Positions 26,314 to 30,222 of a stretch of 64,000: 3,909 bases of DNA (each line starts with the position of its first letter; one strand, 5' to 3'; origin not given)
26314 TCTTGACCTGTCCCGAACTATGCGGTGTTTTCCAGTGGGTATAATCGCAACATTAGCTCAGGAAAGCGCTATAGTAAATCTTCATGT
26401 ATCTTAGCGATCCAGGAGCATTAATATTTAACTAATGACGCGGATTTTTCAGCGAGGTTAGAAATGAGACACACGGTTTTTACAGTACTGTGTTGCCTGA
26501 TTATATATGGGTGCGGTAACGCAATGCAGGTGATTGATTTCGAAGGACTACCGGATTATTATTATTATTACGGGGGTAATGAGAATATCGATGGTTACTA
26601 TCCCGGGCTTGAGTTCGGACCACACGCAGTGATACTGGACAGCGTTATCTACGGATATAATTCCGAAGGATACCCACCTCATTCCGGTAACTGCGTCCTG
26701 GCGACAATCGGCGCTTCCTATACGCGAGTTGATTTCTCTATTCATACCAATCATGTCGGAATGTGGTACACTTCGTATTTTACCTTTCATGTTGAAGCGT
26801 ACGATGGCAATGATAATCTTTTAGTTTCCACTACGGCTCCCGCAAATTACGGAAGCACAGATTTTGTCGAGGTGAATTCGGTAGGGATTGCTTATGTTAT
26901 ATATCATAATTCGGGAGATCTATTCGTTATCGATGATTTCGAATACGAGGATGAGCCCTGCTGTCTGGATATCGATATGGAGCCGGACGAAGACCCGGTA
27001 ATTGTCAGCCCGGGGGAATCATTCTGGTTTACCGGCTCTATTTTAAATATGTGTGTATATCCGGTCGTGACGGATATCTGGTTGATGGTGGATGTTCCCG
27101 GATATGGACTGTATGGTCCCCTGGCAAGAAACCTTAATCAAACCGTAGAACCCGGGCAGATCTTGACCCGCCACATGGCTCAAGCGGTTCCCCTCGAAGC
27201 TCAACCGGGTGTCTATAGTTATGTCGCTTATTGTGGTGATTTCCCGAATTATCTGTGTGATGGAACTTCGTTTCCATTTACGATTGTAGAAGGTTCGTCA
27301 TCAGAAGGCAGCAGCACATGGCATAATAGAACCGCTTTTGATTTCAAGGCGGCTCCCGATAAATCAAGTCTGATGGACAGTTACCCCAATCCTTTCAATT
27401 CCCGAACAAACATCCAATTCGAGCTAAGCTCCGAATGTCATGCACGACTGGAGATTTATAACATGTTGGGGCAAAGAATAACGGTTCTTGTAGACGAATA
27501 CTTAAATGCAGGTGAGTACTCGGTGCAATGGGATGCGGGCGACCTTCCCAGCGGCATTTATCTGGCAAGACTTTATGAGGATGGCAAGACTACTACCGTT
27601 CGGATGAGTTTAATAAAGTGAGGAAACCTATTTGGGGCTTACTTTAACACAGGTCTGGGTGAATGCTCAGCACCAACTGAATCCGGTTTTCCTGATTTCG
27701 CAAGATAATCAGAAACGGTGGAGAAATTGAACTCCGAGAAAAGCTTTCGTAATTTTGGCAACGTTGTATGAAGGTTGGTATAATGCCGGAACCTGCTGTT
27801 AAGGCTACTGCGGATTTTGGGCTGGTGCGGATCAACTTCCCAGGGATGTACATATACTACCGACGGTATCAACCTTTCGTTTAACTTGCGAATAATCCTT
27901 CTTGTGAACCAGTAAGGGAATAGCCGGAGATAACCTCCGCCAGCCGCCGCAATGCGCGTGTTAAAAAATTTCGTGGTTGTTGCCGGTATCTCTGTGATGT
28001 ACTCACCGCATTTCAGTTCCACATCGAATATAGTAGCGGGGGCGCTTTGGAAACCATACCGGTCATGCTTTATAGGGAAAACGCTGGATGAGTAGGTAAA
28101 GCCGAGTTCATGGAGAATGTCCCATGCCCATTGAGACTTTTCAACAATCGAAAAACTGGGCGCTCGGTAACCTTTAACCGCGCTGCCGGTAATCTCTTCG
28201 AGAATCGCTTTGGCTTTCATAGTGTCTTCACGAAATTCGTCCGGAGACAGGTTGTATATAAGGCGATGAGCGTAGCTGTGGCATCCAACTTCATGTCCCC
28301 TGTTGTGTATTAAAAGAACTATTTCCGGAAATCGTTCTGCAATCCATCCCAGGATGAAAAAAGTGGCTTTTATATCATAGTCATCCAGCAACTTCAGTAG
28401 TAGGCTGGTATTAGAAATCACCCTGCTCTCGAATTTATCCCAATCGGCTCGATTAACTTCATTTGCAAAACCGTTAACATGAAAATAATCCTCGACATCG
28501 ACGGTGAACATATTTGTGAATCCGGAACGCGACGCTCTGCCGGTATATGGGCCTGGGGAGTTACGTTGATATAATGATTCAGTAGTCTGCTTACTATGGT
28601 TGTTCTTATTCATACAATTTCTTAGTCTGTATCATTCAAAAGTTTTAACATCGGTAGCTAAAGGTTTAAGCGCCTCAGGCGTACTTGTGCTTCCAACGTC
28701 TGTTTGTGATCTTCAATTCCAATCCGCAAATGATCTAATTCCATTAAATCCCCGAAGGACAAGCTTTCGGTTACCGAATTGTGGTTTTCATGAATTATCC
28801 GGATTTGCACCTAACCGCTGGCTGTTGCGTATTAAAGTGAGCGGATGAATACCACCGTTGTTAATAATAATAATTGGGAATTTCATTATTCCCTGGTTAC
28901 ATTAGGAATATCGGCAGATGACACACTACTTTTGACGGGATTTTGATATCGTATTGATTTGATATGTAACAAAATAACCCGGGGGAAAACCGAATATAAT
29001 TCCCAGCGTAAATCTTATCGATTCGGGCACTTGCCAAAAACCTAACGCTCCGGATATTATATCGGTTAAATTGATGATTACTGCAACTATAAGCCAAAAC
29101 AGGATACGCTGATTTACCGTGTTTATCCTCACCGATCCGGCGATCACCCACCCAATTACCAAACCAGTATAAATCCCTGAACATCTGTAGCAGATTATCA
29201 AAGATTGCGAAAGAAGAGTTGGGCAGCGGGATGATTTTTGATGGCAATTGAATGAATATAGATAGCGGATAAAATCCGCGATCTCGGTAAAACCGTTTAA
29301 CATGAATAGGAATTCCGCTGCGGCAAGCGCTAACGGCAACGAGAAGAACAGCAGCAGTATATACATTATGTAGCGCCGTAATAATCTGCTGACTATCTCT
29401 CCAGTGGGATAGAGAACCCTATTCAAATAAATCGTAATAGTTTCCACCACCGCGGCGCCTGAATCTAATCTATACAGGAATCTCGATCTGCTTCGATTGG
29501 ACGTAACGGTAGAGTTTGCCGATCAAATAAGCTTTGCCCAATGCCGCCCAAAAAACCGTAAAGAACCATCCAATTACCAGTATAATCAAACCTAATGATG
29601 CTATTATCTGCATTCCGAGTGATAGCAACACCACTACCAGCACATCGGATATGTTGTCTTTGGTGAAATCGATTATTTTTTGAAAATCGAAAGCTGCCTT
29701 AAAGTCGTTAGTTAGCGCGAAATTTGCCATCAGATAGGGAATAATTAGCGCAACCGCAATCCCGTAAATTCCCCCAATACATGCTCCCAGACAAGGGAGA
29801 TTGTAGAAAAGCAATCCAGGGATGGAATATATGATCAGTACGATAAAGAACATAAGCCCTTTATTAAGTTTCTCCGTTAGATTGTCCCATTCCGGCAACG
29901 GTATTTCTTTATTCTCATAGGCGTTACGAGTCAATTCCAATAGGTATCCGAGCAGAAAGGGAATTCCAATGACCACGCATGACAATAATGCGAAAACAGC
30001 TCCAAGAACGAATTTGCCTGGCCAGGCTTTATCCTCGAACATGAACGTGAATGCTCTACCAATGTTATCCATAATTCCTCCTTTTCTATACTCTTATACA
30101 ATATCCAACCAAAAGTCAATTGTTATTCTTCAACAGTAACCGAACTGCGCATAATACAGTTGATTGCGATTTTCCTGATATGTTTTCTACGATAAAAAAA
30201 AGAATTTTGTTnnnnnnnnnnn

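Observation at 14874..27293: Conserved Cys-rich domain of about 110 aa in four paralogous T9SS cargo proteins, always just upstream of the T9SS sorting domain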

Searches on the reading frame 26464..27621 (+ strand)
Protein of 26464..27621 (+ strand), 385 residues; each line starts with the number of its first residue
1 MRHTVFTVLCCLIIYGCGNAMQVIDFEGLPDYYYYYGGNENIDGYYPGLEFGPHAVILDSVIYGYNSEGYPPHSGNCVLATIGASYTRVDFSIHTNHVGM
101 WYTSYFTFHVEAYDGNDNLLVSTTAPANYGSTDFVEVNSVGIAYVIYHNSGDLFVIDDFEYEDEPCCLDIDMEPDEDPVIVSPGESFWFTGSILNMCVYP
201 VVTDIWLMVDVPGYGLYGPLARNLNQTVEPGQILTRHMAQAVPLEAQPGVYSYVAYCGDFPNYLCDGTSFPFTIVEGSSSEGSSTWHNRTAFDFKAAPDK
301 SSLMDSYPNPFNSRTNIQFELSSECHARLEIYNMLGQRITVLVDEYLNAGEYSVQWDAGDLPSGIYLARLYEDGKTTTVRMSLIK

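Call 7: search_protein_families(library=pfam, proteins=[window:26464-27621:+], max_evalue=1)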
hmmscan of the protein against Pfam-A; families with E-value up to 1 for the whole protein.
window:26464-27621:+ (385 aa): 2 families
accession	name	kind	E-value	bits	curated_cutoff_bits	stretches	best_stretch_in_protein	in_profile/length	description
PF18962.6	Por_Secre_tail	-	4.6e-10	40.1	27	1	307-378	2-70/75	Secretion system C-terminal sorting domain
PF13860.13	FlgD_ig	-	0.0026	18.1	27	1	314-368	11-71/79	FlgD Ig-like domain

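Call 8: search_protein_families(library=ncbifam, proteins=[window:26464-27621:+], max_evalue=1)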
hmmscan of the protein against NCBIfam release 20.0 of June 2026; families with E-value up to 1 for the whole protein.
window:26464-27621:+ (385 aa): 4 families
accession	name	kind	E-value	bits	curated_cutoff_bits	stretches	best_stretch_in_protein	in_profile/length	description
TIGR04183.1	Por_Secre_tail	domain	2.2e-11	43.6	23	1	307-381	2-69/72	T9SS type A sorting domain-containing protein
NF052323.1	T9SSA_dep_M6i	equivalog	1.9e-06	26.2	600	1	307-371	961-1025/1043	T9SS-dependent M6-like inactivated metalloprotease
NF038113.1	T9SSA_dep_M36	equivalog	5.4e-05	21.5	885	1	303-378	792-863/869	T9SS-dependent M36 family metallopeptidase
NF033707.1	T9SS_sortase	equivalog_domain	0.00081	17.1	420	1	305-370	1000-1075/1095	type IX secretion system sortase PorU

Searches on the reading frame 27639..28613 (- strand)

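Call 19: search_protein_families(library=pfam, proteins=[window:27639-28613:-], max_evalue=0.001)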
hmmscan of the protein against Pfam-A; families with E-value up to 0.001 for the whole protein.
window:27639-28613:- (324 aa): 2 families
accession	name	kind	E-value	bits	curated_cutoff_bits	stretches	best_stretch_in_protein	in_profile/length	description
PF11959.13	DUF3473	-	1.7e-43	148.1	29.6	1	176-304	1-129/130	Domain of unknown function (DUF3473)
PF01522.26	Polysacc_deac_1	-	1e-22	80.8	23.1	1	67-174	19-123/124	Polysaccharide deacetylase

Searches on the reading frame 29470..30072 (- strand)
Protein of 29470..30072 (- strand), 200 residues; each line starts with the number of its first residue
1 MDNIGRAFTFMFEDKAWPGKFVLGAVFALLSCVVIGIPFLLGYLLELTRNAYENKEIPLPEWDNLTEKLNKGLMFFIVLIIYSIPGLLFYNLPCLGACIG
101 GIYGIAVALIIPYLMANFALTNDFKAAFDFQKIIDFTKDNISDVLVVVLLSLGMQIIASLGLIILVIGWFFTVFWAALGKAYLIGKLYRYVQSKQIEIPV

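Call 19: search_protein_families(library=pfam, proteins=[window:29470-30072:-], max_evalue=0.001)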
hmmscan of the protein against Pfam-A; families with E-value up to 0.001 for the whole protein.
window:29470-30072:- (200 aa): 1 family
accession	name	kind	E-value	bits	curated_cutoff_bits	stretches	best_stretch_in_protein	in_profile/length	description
PF13197.11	DUF4013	-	1.5e-22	80.6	26.9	1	28-166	4-167/168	Protein of unknown function (DUF4013)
